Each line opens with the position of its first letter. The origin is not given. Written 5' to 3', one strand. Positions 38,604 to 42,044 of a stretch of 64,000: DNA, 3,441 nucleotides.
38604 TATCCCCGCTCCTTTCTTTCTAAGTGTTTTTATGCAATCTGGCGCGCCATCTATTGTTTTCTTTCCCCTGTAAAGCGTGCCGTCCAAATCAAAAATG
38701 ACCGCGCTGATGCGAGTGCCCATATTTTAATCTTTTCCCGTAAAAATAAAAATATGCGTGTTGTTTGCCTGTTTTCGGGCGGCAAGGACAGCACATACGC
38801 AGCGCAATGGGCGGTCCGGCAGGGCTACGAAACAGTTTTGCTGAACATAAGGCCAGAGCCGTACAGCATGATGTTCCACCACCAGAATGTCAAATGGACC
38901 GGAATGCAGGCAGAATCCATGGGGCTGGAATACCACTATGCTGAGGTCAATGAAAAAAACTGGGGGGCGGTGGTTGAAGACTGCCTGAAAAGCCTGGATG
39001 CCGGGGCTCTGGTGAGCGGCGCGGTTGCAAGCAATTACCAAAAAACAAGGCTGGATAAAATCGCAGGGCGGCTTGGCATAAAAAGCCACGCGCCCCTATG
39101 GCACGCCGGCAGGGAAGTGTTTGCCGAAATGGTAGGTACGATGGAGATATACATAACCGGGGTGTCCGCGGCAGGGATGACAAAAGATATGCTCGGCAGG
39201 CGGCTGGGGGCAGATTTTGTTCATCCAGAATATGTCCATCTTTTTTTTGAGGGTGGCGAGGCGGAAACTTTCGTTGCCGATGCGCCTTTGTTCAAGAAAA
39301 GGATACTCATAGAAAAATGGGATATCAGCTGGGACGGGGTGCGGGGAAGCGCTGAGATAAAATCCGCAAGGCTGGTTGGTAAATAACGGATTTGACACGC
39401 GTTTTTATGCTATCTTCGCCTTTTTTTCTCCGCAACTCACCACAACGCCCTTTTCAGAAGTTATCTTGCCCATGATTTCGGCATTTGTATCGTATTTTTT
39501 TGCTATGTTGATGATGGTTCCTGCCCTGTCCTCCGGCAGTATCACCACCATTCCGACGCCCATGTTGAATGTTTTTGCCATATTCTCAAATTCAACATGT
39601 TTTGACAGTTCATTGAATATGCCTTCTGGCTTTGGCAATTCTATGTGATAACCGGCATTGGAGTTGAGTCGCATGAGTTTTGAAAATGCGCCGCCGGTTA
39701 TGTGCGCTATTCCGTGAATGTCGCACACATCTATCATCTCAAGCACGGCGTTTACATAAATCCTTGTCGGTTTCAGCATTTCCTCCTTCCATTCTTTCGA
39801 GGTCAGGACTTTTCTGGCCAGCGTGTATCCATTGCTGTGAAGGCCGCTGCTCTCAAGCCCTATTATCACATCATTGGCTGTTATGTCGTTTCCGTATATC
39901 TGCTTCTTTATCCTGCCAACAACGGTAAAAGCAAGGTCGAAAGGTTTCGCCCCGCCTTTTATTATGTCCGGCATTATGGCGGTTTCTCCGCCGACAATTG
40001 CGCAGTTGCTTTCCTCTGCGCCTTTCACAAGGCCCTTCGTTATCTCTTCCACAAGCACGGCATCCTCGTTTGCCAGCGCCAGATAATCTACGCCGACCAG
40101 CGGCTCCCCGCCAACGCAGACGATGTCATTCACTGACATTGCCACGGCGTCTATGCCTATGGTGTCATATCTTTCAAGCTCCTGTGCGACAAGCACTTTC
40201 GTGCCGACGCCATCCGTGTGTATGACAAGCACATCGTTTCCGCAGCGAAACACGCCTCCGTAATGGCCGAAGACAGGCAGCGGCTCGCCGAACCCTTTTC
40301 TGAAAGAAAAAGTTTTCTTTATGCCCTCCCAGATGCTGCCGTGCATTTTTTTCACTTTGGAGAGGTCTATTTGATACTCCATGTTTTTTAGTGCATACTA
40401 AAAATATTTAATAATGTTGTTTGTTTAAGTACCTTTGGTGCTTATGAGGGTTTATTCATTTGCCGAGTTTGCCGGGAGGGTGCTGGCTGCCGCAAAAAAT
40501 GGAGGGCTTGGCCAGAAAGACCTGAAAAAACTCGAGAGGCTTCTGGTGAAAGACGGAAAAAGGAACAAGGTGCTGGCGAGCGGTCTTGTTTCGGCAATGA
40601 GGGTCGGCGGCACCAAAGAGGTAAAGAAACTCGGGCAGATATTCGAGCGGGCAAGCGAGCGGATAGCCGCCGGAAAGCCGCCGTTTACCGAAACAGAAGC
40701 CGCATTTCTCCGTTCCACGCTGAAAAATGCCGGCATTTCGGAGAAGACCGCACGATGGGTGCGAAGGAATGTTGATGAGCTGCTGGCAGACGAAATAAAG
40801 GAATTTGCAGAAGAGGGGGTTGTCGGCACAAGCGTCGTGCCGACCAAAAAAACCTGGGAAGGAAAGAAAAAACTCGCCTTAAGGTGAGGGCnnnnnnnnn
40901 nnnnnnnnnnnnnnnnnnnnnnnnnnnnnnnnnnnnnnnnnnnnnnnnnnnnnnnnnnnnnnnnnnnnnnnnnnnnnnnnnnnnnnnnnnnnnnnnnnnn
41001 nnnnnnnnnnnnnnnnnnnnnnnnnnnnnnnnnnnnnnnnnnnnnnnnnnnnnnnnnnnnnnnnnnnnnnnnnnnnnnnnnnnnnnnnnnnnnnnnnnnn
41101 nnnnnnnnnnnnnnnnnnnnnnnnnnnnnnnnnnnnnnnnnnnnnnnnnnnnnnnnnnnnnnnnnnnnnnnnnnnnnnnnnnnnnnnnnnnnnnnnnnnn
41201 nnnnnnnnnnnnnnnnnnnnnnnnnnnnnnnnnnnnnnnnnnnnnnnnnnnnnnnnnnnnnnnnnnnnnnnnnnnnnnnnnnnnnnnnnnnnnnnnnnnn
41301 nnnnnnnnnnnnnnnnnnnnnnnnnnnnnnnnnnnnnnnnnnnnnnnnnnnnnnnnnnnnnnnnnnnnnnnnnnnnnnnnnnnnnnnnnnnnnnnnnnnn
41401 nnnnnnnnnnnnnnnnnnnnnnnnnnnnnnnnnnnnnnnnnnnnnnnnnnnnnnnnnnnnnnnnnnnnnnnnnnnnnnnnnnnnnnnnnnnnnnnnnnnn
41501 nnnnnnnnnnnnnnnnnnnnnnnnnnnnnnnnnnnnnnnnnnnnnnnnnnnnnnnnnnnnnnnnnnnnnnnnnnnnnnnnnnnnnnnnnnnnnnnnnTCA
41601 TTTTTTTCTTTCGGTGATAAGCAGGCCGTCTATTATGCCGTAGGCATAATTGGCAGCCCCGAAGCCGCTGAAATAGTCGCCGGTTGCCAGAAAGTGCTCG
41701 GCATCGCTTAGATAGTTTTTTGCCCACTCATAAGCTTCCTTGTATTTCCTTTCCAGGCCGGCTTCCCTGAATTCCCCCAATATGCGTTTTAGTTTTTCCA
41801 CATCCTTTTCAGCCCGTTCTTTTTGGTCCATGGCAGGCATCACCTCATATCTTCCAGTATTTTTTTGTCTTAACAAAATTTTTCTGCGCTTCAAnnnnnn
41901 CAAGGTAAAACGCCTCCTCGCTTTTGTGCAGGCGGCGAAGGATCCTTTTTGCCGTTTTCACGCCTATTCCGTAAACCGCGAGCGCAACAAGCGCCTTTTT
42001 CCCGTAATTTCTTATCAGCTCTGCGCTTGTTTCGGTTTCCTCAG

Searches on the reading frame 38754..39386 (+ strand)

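Call 71: search_protein_families(library=pfam, proteins=[window:38754-39386:+], max_evalue=0.001)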
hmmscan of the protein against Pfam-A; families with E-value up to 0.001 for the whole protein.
window:38754-39386:+ (210 aa): 4 families
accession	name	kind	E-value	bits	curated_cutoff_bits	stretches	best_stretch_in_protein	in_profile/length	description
PF01902.24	Diphthami_syn_2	-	2.5e-48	165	23.2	1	1-206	1-218/219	Diphthamide synthase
PF03054.22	tRNA_Me_trans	-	2.5e-05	24.5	20.6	1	1-86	1-93/202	tRNA methyl transferase HUP domain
PF06508.19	QueC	-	0.00012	22.1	22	1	2-66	1-61/210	Queuosine biosynthesis protein QueC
PF24167.1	DUF7411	-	0.00064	19.8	28.7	0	1-75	1-68/194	Family of unknown function (DUF7411)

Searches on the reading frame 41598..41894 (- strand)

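Call 71: search_protein_families(library=pfam, proteins=[window:41598-41894:-], max_evalue=0.001)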
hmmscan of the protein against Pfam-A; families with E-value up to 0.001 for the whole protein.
window:41598-41894:- (98 aa): 1 family
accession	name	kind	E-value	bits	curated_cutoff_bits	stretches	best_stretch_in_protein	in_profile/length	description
PF04010.18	DUF357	-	2.6e-12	47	29.4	1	32-91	10-67/73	Protein of unknown function (DUF357)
